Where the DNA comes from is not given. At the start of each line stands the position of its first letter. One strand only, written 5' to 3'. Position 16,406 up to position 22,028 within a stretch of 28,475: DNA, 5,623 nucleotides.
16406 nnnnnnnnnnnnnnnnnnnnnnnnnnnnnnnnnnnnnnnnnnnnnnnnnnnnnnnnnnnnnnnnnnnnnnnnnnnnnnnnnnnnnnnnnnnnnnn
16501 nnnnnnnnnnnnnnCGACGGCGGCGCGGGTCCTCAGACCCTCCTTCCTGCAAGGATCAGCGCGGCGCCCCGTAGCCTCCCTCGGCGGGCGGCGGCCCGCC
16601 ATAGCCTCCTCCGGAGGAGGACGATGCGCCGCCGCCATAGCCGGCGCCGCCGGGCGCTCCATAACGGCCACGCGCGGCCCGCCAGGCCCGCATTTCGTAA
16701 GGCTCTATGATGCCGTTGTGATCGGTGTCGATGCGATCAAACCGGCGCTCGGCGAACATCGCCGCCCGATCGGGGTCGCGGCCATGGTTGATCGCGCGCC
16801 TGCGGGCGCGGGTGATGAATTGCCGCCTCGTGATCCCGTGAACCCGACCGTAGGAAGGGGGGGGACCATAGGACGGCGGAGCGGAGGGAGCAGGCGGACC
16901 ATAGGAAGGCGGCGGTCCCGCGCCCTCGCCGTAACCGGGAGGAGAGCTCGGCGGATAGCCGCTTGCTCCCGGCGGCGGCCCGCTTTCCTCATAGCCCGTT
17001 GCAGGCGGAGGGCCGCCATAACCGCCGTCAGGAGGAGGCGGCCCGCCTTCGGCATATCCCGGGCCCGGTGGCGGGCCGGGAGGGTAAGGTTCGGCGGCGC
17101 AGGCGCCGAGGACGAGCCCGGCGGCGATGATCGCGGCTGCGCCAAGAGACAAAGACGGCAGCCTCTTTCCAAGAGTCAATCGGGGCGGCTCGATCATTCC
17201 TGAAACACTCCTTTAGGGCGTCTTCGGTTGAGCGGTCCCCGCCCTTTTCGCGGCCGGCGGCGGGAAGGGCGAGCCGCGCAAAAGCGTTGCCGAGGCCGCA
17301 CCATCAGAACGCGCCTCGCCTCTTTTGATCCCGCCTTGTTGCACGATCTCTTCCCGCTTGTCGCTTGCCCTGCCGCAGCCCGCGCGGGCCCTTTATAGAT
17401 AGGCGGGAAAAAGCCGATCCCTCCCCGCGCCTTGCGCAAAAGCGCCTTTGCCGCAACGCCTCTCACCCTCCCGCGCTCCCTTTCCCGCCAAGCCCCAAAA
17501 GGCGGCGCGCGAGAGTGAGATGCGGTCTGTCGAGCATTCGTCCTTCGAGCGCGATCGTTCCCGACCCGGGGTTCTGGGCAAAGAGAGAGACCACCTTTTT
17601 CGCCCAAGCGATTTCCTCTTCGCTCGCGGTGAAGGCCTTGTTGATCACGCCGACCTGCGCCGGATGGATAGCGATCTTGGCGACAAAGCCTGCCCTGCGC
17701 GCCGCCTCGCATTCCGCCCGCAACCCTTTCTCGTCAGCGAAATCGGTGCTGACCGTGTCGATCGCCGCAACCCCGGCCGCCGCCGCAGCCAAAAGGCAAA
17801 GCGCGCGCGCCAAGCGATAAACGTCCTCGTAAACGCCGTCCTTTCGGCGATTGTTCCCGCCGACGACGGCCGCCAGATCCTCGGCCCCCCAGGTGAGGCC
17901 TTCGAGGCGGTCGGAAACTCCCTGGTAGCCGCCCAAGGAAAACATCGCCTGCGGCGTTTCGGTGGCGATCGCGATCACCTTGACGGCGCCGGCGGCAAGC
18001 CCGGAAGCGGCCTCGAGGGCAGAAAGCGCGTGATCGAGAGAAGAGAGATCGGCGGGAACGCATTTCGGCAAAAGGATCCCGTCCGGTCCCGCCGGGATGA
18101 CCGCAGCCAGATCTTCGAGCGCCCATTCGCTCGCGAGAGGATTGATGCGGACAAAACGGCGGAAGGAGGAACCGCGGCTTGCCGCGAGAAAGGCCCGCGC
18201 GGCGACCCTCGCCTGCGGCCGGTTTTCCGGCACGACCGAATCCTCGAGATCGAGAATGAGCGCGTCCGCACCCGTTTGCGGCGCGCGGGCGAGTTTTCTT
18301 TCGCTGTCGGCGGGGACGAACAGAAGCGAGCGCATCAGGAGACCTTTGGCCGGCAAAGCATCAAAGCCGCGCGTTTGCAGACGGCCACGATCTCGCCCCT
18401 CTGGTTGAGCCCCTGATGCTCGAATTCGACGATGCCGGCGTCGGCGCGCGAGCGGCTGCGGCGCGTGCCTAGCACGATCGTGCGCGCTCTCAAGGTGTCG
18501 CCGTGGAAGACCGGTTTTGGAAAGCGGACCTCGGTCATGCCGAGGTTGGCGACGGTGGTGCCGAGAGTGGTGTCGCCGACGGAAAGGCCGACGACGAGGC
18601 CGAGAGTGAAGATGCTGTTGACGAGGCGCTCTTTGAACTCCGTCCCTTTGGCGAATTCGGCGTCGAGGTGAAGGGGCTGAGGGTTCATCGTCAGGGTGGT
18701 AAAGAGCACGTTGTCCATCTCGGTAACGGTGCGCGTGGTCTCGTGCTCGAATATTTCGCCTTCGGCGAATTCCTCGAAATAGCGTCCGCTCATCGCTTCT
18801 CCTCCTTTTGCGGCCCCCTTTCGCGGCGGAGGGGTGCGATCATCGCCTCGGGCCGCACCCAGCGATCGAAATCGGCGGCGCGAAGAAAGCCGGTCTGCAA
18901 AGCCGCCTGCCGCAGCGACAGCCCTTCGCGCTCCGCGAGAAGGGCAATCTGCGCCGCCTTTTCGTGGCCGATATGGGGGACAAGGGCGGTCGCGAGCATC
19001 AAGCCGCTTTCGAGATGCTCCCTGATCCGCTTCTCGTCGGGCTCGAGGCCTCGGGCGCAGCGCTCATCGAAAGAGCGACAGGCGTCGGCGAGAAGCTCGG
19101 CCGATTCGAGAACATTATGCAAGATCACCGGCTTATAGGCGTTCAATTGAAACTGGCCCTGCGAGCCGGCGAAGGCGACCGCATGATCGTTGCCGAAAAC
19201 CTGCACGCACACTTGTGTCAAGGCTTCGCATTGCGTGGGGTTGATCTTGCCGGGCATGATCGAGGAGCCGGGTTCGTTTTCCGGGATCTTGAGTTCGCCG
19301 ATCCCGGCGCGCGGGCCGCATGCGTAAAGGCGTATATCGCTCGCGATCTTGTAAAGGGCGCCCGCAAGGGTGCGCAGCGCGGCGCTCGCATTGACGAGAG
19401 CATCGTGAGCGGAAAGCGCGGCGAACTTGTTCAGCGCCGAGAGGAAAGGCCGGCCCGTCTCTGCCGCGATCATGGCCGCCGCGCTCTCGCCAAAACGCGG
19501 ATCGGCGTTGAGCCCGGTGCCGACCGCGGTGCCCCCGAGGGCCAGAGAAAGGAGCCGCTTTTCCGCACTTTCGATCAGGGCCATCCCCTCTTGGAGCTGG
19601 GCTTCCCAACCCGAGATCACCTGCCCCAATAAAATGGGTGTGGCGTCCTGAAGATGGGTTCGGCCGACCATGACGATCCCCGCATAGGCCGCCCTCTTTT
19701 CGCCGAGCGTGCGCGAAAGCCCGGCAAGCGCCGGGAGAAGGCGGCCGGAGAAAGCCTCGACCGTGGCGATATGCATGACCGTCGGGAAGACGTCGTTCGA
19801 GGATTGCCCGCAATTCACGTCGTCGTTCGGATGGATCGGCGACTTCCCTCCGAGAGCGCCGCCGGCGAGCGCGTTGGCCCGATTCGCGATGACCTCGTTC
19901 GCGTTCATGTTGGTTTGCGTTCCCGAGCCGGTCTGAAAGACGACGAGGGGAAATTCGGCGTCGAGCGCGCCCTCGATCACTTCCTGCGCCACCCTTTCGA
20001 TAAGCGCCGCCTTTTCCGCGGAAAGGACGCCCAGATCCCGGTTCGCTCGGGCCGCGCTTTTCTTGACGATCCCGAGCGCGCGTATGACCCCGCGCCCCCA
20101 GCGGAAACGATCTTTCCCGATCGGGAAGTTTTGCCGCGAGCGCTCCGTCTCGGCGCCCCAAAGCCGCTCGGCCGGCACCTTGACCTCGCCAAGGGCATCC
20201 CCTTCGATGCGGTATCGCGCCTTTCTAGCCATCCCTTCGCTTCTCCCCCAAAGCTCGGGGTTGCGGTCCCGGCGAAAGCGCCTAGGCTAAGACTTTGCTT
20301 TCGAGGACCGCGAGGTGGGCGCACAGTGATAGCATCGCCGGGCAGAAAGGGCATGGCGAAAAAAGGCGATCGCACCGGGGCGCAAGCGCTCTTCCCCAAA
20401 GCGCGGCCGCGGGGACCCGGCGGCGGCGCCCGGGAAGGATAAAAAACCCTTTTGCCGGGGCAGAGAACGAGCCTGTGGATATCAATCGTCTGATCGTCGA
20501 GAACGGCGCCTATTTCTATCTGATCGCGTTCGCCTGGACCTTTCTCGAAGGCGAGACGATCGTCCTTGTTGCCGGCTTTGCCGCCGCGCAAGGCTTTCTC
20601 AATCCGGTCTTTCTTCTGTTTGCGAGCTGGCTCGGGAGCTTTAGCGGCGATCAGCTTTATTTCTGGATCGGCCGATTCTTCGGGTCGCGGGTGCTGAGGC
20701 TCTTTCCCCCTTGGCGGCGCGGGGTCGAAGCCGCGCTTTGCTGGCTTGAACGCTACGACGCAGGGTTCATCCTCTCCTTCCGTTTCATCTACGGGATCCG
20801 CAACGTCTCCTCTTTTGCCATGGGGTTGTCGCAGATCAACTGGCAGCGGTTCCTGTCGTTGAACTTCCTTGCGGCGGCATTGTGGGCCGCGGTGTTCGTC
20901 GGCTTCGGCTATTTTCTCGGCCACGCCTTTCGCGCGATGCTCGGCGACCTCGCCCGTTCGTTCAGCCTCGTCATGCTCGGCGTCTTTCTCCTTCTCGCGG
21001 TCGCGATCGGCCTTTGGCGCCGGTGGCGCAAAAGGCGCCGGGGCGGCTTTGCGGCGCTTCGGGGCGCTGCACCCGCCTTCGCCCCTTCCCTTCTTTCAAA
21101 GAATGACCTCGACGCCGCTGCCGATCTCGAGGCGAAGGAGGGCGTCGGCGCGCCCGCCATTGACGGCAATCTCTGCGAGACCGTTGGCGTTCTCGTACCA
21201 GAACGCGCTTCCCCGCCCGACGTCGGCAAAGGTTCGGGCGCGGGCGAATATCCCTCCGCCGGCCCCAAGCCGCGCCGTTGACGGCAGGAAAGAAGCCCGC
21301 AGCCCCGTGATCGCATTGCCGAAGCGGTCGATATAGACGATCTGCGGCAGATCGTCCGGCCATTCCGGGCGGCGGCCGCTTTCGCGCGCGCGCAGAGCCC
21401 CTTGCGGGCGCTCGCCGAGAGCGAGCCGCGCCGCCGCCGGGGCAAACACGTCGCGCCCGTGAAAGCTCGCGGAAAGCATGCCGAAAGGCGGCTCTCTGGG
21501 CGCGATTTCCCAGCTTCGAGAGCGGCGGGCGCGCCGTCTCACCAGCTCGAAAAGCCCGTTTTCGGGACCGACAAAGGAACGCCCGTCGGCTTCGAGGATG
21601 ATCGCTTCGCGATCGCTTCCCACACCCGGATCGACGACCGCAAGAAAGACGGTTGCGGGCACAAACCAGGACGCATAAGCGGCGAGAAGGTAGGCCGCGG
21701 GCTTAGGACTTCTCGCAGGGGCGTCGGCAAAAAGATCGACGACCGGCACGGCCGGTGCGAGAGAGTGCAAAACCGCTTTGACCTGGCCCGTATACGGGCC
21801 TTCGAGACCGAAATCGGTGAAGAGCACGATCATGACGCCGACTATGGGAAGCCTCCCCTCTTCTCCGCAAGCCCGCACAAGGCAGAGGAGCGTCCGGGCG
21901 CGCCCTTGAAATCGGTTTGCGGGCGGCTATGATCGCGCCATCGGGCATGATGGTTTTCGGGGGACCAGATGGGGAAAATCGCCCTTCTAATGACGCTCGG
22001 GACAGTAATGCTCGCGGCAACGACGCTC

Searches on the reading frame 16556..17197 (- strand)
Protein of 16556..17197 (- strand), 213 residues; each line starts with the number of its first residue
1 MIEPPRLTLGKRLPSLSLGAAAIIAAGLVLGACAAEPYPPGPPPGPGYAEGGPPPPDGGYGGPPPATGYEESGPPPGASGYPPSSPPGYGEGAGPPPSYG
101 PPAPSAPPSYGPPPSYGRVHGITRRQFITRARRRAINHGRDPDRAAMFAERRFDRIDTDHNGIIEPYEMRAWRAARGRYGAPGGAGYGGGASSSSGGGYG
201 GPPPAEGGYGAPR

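Call 5: search_protein_families(library=pfam, proteins=[window:16556-17197:-], max_evalue=0.01)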
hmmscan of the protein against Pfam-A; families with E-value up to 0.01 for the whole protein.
window:16556-17197:- (213 aa): 1 family
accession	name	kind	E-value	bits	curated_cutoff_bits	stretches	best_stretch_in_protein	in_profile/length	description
PF13405.12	EF-hand_6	-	0.0016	18.4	25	1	150-172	3-25/30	EF-hand domain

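Call 10: search_protein_families(library=ncbifam, proteins=[window:16556-17197:-], max_evalue=0.001)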
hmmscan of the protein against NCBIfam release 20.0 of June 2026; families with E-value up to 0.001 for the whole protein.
window:16556-17197:- (213 aa): 0 families

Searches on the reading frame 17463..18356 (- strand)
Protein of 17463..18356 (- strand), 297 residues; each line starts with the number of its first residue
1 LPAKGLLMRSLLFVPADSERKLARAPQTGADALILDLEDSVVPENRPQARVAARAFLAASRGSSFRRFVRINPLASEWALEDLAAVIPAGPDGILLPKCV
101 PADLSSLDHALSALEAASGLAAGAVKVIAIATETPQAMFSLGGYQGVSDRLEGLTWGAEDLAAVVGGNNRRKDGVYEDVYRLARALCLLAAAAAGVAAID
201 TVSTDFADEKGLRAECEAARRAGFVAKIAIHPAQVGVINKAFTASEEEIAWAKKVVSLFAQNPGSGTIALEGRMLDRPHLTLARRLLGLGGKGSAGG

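Call 5: search_protein_families(library=pfam, proteins=[window:17463-18356:-], max_evalue=0.01)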
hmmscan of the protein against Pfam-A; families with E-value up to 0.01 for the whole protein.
window:17463-18356:- (297 aa): 3 families
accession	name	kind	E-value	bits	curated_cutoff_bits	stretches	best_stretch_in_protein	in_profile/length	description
PF03328.21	HpcH_HpaI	-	1e-31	110.4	25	1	9-232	1-221/221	HpcH/HpaI aldolase/citrate lyase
PF15617.12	C-C_Bond_Lyase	-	3.9e-14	53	28.4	1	12-287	11-312/320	C-C_Bond_Lyase of the TIM-Barrel fold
PF22484.2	DUF6986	-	0.0001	21.7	27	1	93-201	166-280/408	Domain of unknown function (DUF6986)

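Call 10: search_protein_families(library=ncbifam, proteins=[window:17463-18356:-], max_evalue=0.001)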
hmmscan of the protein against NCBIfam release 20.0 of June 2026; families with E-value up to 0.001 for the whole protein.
window:17463-18356:- (297 aa): 3 families
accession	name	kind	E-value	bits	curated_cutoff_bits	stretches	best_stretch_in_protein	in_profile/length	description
NF038242.1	RipC_Ccl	equivalog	1e-48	166.2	375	1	8-287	1-265/268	itaconate degradation C-C-lyase RipC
TIGR01588.1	citE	equivalog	1.9e-44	151.8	443.4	1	7-289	2-282/288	citrate (pro-3S)-lyase subunit beta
NF041626.1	malyCoAlyase_Halo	equivalog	2.4e-08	33.3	500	1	82-277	95-300/340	L-malyl-CoA/beta-methylmalyl-CoA lyase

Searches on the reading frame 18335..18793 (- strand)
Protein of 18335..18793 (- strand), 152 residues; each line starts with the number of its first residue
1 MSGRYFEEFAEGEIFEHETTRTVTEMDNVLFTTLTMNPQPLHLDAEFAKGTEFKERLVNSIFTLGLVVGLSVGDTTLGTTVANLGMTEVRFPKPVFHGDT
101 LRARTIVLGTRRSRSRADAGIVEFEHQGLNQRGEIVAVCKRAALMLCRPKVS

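Call 5: search_protein_families(library=pfam, proteins=[window:18335-18793:-], max_evalue=0.01)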
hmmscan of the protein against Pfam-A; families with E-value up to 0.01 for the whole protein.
window:18335-18793:- (152 aa): 3 families
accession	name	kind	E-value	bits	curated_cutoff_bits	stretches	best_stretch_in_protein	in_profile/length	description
PF01575.25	MaoC_dehydratas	-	9.7e-28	96.7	27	1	11-115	6-109/123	MaoC like domain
PF19315.5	MC_hydratase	-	1.1e-19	71.2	26.5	1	3-148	21-166/353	Mesaconyl-CoA hydratase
PF13452.11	FAS1_DH_region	-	0.001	19.7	22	1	15-137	7-130/132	FAS1-like, dehydratase domain region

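Call 10: search_protein_families(library=ncbifam, proteins=[window:18335-18793:-], max_evalue=0.001)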
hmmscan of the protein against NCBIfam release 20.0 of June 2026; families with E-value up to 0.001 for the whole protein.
window:18335-18793:- (152 aa): 4 families
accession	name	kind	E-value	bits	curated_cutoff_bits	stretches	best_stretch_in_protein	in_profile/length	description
NF038241.1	RipB_Ich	equivalog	1e-42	146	340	1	2-148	20-165/175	(R)-specific enoyl-CoA hydratase RipB/Ich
NF041625.1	methfumCoahyd_Halo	equivalog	7.2e-19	68.2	560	1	3-146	23-167/358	2-methylfumaryl-CoA hydratase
TIGR02278.1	PaaN-DH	equivalog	4.7e-16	58.2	562.8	1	5-138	524-655/664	phenylacetic acid degradation bifunctional protein PaaZ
NF006045.0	PRK08190.1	subfamily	1.1e-09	37.7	282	1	4-137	9-133/467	bifunctional enoyl-CoA hydratase/phosphate acetyltransferase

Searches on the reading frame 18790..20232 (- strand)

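Call 5: search_protein_families(library=pfam, proteins=[window:18790-20232:-], max_evalue=0.01)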
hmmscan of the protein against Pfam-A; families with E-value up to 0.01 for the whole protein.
window:18790-20232:- (480 aa): 2 families
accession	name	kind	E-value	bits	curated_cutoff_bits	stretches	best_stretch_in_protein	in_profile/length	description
PF00206.25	Lyase_1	-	1.3e-99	334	27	1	15-347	1-312/312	Lyase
PF10415.14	FumaraseC_C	-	1.8e-19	70.3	32.5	1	413-465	1-53/54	Fumarase C C-terminus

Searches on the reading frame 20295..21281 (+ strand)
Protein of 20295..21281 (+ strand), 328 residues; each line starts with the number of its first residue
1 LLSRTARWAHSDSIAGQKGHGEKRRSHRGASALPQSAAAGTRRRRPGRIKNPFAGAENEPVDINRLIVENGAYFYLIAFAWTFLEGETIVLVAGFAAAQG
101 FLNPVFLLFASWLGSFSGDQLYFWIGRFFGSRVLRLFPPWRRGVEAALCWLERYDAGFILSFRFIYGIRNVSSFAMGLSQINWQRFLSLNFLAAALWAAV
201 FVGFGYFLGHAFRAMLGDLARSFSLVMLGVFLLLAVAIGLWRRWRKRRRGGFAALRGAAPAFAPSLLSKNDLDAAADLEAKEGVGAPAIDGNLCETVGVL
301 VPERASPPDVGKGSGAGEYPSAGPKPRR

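Call 6: search_protein_families(library=pfam, proteins=[window:20295-21281:+], max_evalue=0.01)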
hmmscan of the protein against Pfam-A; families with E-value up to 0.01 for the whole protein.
window:20295-21281:+ (328 aa): 2 families
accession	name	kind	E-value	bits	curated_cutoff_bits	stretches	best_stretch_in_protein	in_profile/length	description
PF09335.16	VTT_dom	-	4.6e-17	63.1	33.9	1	89-206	6-122/123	VTT domain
PF10131.15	PTPS_related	-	0.0075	15.2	26.4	1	203-249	6-52/621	6-pyruvoyl-tetrahydropterin synthase related domain; membrane protein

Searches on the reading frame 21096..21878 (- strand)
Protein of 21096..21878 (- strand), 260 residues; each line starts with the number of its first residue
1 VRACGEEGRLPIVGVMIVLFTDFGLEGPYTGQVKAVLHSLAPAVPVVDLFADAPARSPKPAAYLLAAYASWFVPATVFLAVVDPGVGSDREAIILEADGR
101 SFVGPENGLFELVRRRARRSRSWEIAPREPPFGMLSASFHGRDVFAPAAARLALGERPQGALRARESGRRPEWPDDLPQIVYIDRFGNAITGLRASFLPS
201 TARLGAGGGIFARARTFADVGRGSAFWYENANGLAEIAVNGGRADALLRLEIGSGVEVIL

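Call 6: search_protein_families(library=pfam, proteins=[window:21096-21878:-], max_evalue=0.01)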
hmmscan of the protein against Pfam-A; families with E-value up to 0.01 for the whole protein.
window:21096-21878:- (260 aa): 2 families
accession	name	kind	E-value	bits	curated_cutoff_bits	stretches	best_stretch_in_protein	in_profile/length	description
PF01887.21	SAM_HAT_N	-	5.8e-44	149.8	26.3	1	17-159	1-142/145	SAM hydroxide adenosyltransferase N-terminal domain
PF20257.3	SAM_HAT_C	-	3.1e-19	69.5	25.5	1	179-256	2-83/84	SAM hydroxide adenosyltransferase C-terminal domain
